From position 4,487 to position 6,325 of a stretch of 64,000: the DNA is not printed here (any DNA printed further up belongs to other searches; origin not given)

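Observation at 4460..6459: Candidate undescribed RiPP system: radical SAM/SPASM maturase flanked by two paralogous precursor peptides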

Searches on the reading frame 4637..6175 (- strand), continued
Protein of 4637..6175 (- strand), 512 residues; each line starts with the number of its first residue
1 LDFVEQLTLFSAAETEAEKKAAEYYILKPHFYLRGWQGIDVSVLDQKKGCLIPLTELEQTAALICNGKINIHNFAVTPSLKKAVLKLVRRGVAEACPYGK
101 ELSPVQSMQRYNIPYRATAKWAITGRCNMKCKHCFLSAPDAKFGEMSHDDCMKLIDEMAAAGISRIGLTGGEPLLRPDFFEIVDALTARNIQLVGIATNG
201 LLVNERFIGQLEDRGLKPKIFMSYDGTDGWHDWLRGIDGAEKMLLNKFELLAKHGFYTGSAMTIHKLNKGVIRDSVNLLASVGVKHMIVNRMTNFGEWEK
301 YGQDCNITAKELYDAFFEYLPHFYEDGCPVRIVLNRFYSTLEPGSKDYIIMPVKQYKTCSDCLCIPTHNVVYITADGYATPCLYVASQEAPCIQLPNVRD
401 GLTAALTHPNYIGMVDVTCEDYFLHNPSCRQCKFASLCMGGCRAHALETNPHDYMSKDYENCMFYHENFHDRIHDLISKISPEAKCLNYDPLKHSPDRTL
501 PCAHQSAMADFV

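Call 17: search_protein_families(library=ncbifam, proteins=[P0062, P0020, P0088], max_evalue=0.1)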
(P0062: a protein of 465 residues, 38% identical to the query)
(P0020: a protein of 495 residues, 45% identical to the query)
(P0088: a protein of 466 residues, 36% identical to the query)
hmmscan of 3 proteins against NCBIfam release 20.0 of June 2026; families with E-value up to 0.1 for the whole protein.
P0062 (465 aa): 77 families (the best 25 are shown)
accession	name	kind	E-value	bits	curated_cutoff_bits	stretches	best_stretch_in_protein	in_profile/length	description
TIGR04250.1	SCM_rSAM_ScmE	equivalog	5.2e-27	94.7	400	1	98-442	6-347/358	SynChlorMet cassette radical SAM/SPASM protein ScmE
TIGR04051.1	rSAM_NirJ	equivalog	1.3e-25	90.1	515.45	1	99-259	6-165/354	heme d1 biosynthesis radical SAM protein NirJ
TIGR04347.1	pseudo_SAM_Halo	equivalog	3.7e-24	85.7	525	1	96-262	39-204/390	TIGR04347 family pseudo-SAM/SPASM protein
TIGR02109.1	PQQ_syn_pqqE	equivalog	1.7e-23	83.2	381.35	2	101-265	13-177/358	pyrroloquinoline quinone biosynthesis protein PqqE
TIGR04054.1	rSAM_NirJ1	equivalog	2.2e-22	79.2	650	1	98-251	39-191/387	putative heme d1 biosynthesis radical SAM protein NirJ1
TIGR04546.1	rSAM_ahbC_deAc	equivalog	2.4e-21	76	650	1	98-257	42-200/390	12,18-didecarboxysiroheme deacetylase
TIGR04303.1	GeoRSP_rSAM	equivalog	2.7e-21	76.5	400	1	96-255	6-162/325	GeoRSP system radical SAM/SPASM protein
TIGR04545.1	rSAM_ahbD_hemeb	equivalog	2.7e-21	76.4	500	1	98-434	3-329/339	heme b synthase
TIGR04103.1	rSAM_nif11_3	equivalog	6.6e-21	74.4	725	1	94-242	4-150/412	nif11-class peptide radical SAM maturase 3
TIGR04055.1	rSAM_NirJ2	equivalog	1.1e-20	74.5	500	1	98-262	3-166/326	putative heme d1 biosynthesis radical SAM protein NirJ2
NF045574.1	sacti_mat_StsB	exception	2.6e-20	72.7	625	2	93-214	94-214/466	StsB family radical SAM/SPASM domain sactipeptide maturase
TIGR04053.2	TIGR04053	equivalog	8e-20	71.4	395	1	98-266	11-182/366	TIGR04053 family radical SAM/SPASM domain-containing protein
TIGR04251.1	SCM_rSAM_ScmF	equivalog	8.3e-19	68.2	400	1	95-293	4-206/353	SynChlorMet cassette radical SAM/SPASM protein ScmF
NF050035.1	rSAM_WgK_link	exception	1.2e-18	67.3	650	2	100-191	14-106/367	radical SAM/SPASM peptide maturase WgkB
TIGR02668.1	moaA_archaeal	equivalog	4.7e-18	65.2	325.25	1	92-206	7-120/303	GTP 3',8-cyclase MoaA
TIGR04403.1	rSAM_skfB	equivalog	6.5e-15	54.8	300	1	100-303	109-310/402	sporulation killing factor system radical SAM maturase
NF047865.1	rSAM_PapB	equivalog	3.4e-13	49.5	340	1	101-426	9-321/330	PapB family radical SAM/SPASM ranthipeptide maturase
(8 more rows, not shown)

P0020 (495 aa): 73 families (the best 25 are shown)
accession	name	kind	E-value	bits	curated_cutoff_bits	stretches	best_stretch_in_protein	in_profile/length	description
TIGR04347.1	pseudo_SAM_Halo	equivalog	4.8e-29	101.8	525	2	115-280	41-206/390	TIGR04347 family pseudo-SAM/SPASM protein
TIGR04545.1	rSAM_ahbD_hemeb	equivalog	5.8e-27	95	500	1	115-451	3-330/339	heme b synthase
TIGR04250.1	SCM_rSAM_ScmE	equivalog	2.1e-24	86.1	400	1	115-441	6-331/358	SynChlorMet cassette radical SAM/SPASM protein ScmE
TIGR04103.1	rSAM_nif11_3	equivalog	5.4e-24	84.6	725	1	112-444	5-332/412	nif11-class peptide radical SAM maturase 3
TIGR04051.1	rSAM_NirJ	equivalog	6.5e-24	84.5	515.45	1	116-270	6-160/354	heme d1 biosynthesis radical SAM protein NirJ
TIGR04546.1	rSAM_ahbC_deAc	equivalog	2.6e-23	82.5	650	1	115-442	42-370/390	12,18-didecarboxysiroheme deacetylase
TIGR04054.1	rSAM_NirJ1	equivalog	5.1e-23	81.3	650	1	115-267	39-191/387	putative heme d1 biosynthesis radical SAM protein NirJ1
TIGR04055.1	rSAM_NirJ2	equivalog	8.1e-23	81.5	500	2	115-263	3-151/326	putative heme d1 biosynthesis radical SAM protein NirJ2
NF050035.1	rSAM_WgK_link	exception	1.3e-22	80.4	650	2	114-268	11-166/367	radical SAM/SPASM peptide maturase WgkB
TIGR04053.2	TIGR04053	equivalog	1.7e-22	80.2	395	1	114-278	10-178/366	TIGR04053 family radical SAM/SPASM domain-containing protein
TIGR03962.1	mycofact_rSAM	equivalog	2.8e-22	79.4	265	1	114-439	14-315/339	mycofactocin radical SAM maturase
NF045574.1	sacti_mat_StsB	exception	9.7e-21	74.1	625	2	112-231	96-215/466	StsB family radical SAM/SPASM domain sactipeptide maturase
TIGR03913.1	rad_SAM_trio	equivalog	2.1e-20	72.6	591.75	1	108-438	15-336/477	GDL motif peptide-associated radical SAM/SPASM maturase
TIGR04303.1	GeoRSP_rSAM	equivalog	2.4e-19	70.1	400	1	112-455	5-323/325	GeoRSP system radical SAM/SPASM protein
TIGR04251.1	SCM_rSAM_ScmF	equivalog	2.7e-19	69.8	400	1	118-285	10-181/353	SynChlorMet cassette radical SAM/SPASM protein ScmF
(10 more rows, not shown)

P0088 (466 aa): 85 families (the best 25 are shown)
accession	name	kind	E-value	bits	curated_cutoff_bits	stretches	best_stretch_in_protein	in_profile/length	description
TIGR04250.1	SCM_rSAM_ScmE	equivalog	1.9e-27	96.1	400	1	98-425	6-332/358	SynChlorMet cassette radical SAM/SPASM protein ScmE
TIGR04051.1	rSAM_NirJ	equivalog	2e-24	86.2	515.45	1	99-255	6-162/354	heme d1 biosynthesis radical SAM protein NirJ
TIGR04347.1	pseudo_SAM_Halo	equivalog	7.1e-24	84.8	525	1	97-261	40-204/390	TIGR04347 family pseudo-SAM/SPASM protein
TIGR04103.1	rSAM_nif11_3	equivalog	9.2e-23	80.5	725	1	93-247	3-156/412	nif11-class peptide radical SAM maturase 3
TIGR04545.1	rSAM_ahbD_hemeb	equivalog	3.1e-22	79.5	500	1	98-428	3-325/339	heme b synthase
TIGR04251.1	SCM_rSAM_ScmF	equivalog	9.9e-22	77.8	400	1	96-423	5-324/353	SynChlorMet cassette radical SAM/SPASM protein ScmF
TIGR04054.1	rSAM_NirJ1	equivalog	1.1e-21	76.9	650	1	98-254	39-195/387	putative heme d1 biosynthesis radical SAM protein NirJ1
TIGR02109.1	PQQ_syn_pqqE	equivalog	4.2e-21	75.3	381.35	2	101-264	13-177/358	pyrroloquinoline quinone biosynthesis protein PqqE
TIGR04546.1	rSAM_ahbC_deAc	equivalog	5.9e-21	74.7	650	1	72-254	18-198/390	12,18-didecarboxysiroheme deacetylase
TIGR04053.2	TIGR04053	equivalog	9.5e-21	74.4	395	1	98-270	11-187/366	TIGR04053 family radical SAM/SPASM domain-containing protein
NF050035.1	rSAM_WgK_link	exception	1.8e-20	73.3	650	2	100-266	14-181/367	radical SAM/SPASM peptide maturase WgkB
TIGR04303.1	GeoRSP_rSAM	equivalog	1.9e-20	73.7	400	1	96-426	6-312/325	GeoRSP system radical SAM/SPASM protein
TIGR04055.1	rSAM_NirJ2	equivalog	1.2e-19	71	500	1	98-260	3-165/326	putative heme d1 biosynthesis radical SAM protein NirJ2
NF045574.1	sacti_mat_StsB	exception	2.6e-19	69.4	625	1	92-266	93-266/466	StsB family radical SAM/SPASM domain sactipeptide maturase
TIGR03962.1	mycofact_rSAM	equivalog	7.1e-18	64.9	265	1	98-251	15-168/339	mycofactocin radical SAM maturase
TIGR04403.1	rSAM_skfB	equivalog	4.3e-13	48.8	300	1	98-302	107-310/402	sporulation killing factor system radical SAM maturase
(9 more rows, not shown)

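Call 18: find_encoding_contigs(protein=P0020, flank=8000, max_places=3)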
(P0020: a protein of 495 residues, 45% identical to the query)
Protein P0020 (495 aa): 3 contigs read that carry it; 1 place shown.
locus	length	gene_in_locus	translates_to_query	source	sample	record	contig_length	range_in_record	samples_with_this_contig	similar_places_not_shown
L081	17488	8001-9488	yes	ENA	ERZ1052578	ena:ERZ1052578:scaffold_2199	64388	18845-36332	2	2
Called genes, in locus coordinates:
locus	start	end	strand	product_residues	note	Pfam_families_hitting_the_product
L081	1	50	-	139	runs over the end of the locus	PF02381:MraZ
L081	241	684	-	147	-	-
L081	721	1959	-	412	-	PF01546:Peptidase_M20, PF07687:M20_dimer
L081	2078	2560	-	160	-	PF04073:tRNA_edit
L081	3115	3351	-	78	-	PF01381:HTH_3, PF13443:HTH_26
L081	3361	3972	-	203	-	-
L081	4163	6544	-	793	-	PF00580:UvrD-helicase, PF01443:Viral_helicase1 (faint), PF00580:UvrD-helicase, PF13245:AAA_19, PF13361:UvrD_C, PF13538:UvrD_C_2, PF21196:PcrA_UvrD_tudor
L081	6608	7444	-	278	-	PF03631:Virul_fac_BrkB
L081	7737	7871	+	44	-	-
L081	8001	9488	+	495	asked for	PF04055:Radical_SAM, PF13186:SPASM (weak)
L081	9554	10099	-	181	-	PF03729:DUF308 (faint)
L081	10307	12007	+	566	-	PF20990:DUF2207_C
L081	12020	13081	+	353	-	PF03054:tRNA_Me_trans, PF20259:tRNA_Me_trans_M, PF20258:tRNA_Me_trans_C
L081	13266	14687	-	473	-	-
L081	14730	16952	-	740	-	PF13439:Glyco_transf_4, PF13579:Glyco_trans_4_4, PF00534:Glycos_transf_1, PF13692:Glyco_trans_1_4, PF04230:PS_pyruv_trans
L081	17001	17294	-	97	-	-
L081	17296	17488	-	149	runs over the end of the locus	PF09148:DUF1934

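Call 19: find_encoding_contigs(protein=P0002, flank=8000, max_places=2)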
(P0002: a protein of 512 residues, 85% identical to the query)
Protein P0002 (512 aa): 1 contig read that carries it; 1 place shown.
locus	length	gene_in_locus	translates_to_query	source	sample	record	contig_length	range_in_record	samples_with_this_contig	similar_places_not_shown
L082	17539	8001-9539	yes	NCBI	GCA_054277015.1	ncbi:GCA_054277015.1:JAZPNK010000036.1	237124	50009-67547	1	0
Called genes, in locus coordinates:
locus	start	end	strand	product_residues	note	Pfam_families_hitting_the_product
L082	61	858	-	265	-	PF00106:adh_short, PF08659:KR, PF13561:adh_short_C2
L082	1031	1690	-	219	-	PF00834:Ribul_P_3_epim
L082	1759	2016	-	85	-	-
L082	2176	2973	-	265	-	PF03631:Virul_fac_BrkB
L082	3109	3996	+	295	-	PF01261:AP_endonuc_2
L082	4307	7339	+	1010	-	-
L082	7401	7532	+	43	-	-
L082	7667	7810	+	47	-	-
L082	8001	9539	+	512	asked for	PF04055:Radical_SAM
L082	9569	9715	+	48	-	-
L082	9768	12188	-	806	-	PF00122:E1-E2_ATPase, PF00702:Hydrolase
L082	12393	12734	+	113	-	PF01245:Ribosomal_L19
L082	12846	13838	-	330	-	PF00365:PFK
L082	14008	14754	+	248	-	PF02540:NAD_synthase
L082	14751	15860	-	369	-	PF00248:Aldo_ket_red, PF13183:Fer4_8 (weak), PF13237:Fer4_10, PF12838:Fer4_7 (weak), PF13187:Fer4_9, PF13534:Fer4_17 (weak)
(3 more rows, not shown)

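Call 35: predict_structure(alignment_id=A3)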
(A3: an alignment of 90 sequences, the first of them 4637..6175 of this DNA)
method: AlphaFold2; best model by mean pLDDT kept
length: 512 residues; sequences in the alignment: 90
mean_pLDDT: 90.2   pTM: 0.89
mean pLDDT of the five models: 90.2, 90.0, 89.7, 89.1, 89.0
residues with pLDDT >= 90: 394; 70-90: 66; 50-70: 33; < 50: 19
segments of 3 or more residues with pLDDT < 50: 495-512
pLDDT, mean of each block of 10 residues (from residue 1): 90 95 98 95 93 94 98 97 98 98 96 94 85 58 81 98 95 94 98 95 97 98 85 65 95 98 89 97 96 64 76 97 98 95 97 91 91 93 85 91 96 95 98 94 93 96 97 98 96 58 41 40
secondary structure, 60 per line:
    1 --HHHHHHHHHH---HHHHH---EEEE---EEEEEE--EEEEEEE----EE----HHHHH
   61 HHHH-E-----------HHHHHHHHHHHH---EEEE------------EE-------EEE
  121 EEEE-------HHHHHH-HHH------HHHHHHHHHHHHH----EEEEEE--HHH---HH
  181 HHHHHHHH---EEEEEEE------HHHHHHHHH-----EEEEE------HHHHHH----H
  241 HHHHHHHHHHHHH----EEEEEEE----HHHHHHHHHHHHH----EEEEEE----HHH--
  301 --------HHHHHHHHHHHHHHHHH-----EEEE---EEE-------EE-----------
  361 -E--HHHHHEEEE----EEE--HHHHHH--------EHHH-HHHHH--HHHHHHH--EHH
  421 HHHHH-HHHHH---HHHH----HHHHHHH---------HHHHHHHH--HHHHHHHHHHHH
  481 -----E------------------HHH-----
elements in order: H3-12 H16-20 E24-27 E31-36 E39-45 H56-64 H78-89 E93-96 E118-124 H132-137 H148-160 E165-170 H179-188 E192-198 H205-213 E219-223 H230-235 H240-253 E258-264 H269-281 E286-291 H309-325 E331-334 E338-340 H365-369 E370-373 E378-380 H383-388 H402-406 H409-415 H419-425 H427-431 H435-438 H443-449 H459-466 H469-480

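Call 38: fold_search(model_id=the predicted structure, library=pdb)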
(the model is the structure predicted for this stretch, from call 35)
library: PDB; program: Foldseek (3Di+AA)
matches with E <= 10: 1685; with E <= 0.001: 144
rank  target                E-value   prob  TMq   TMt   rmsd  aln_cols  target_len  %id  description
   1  6efn                  1.8e-17  1.00  0.48  0.62   8.4       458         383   18  Structure of a RiPP maturase, SkfB (released 2018-10-24)
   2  5v1q_B                5.4e-16  1.00  0.56  0.64   6.3       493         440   13  Crystal structure of Streptococcus suis SuiB (released 2017-08-30)
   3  5v1s_A                1.6e-15  1.00  0.55  0.65   8.0       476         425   13  Crystal structure of Streptococcus suis SuiB bound to S-adenosylmethionine (released 2017-08-30)
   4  5v1s_B                2.0e-15  1.00  0.56  0.66   5.9       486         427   12  Crystal structure of Streptococcus suis SuiB bound to S-adenosylmethionine (released 2017-08-30)
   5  5v1t_A                2.2e-15  1.00  0.57  0.66   6.8       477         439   14  Crystal structure of Streptococcus suis SuiB bound to precursor peptide SuiA (released 2017-08-30)
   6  5v1q_A                3.2e-15  1.00  0.55  0.65   6.8       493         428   13  Crystal structure of Streptococcus suis SuiB (released 2017-08-30)
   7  6c8v                  3.6e-14  1.00  0.46  0.72   6.7       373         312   18  X-ray structure of PqqE from Methylobacterium extorquens (released 2018-02-14)
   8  5why_A                6.5e-14  1.00  0.48  0.57  15.5       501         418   17  Structural Insights into Thioether Bond Formation in the Biosynthesis of Sactipeptides (released 2017-07-26)
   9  9gm3_C                6.1e-13  1.00  0.50  0.67   5.5       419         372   14  Crystal structure of the complex formed between the radical SAM protein ChlB and the leader region of its precursor su (released 2025-06-25)
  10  8vpo                  7.2e-13  1.00  0.46  0.52  13.7       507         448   13  X-Ray Crystal Structure of TigE from Paramaledivibacter caminithermalis (released 2024-02-07)
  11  7vob                  8.1e-13  1.00  0.45  0.67   5.3       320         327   21  The crystal structure of a Radical SAM Enzyme BlsE involved in the Biosynthesis of Blasticidin S (released 2022-05-04)
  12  9gm3_A                1.3e-12  1.00  0.51  0.67   5.3       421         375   15  Crystal structure of the complex formed between the radical SAM protein ChlB and the leader region of its precursor su (released 2025-06-25)
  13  9gmc_A                1.9e-12  1.00  0.50  0.66   5.7       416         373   16  Crystal structure of the complex formed between the radical SAM protein ChlB and the R3A mutant of ChlA (released 2025-06-25)
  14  4k36_B                2.6e-12  1.00  0.52  0.70   4.9       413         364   16  His6 tagged anSMEcpe with bound AdoMet (released 2013-05-08)
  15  4k37_A                2.7e-12  1.00  0.52  0.70   5.5       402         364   17  Native anSMEcpe with bound AdoMet (released 2013-05-08)
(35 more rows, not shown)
